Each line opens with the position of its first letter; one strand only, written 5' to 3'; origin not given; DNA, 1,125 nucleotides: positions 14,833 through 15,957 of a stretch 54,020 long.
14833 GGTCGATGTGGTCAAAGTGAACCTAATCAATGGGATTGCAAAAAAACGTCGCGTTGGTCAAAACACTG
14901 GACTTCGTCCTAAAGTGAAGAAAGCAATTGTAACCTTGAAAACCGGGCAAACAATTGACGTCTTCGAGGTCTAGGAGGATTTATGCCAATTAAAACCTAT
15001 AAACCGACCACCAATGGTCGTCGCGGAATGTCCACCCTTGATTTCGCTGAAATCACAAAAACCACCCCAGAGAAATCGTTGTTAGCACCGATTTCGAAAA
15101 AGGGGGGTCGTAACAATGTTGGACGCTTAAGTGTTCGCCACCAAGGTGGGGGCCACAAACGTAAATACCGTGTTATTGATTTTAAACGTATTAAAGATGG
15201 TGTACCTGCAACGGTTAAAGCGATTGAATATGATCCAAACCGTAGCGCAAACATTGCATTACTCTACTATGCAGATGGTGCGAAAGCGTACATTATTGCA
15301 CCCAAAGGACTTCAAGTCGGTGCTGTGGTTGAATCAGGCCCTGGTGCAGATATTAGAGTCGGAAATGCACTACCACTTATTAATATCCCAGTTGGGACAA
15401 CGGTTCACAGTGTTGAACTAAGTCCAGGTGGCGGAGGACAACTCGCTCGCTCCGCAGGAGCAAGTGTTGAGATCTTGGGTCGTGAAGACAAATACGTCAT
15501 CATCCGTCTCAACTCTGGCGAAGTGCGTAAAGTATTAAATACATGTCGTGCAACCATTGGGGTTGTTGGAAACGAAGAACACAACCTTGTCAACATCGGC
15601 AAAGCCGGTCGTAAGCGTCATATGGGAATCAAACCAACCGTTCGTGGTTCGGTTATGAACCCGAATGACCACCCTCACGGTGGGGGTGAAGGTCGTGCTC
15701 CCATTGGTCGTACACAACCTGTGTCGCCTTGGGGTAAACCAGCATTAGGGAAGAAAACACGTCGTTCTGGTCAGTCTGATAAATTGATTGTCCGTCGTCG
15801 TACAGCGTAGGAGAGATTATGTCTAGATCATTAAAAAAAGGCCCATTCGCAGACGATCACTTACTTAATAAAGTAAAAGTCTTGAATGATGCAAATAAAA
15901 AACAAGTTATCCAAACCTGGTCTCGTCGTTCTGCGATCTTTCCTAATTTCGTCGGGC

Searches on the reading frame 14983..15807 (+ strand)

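Call 28: search_protein_families(library=pfam, proteins=[window:14983-15807:+], max_evalue=0.001)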
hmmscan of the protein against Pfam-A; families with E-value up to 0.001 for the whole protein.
window:14983-15807:+ (275 aa): 2 families
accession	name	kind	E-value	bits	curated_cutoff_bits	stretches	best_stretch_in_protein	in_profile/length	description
PF03947.24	Ribosomal_L2_C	-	4.3e-54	182.3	33.7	1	126-251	2-126/126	Ribosomal Proteins L2, C-terminal domain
PF00181.30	Ribosomal_L2_N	-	6.2e-35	119.5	23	1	42-118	1-77/77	Ribosomal Proteins L2, RNA binding N-terminal domain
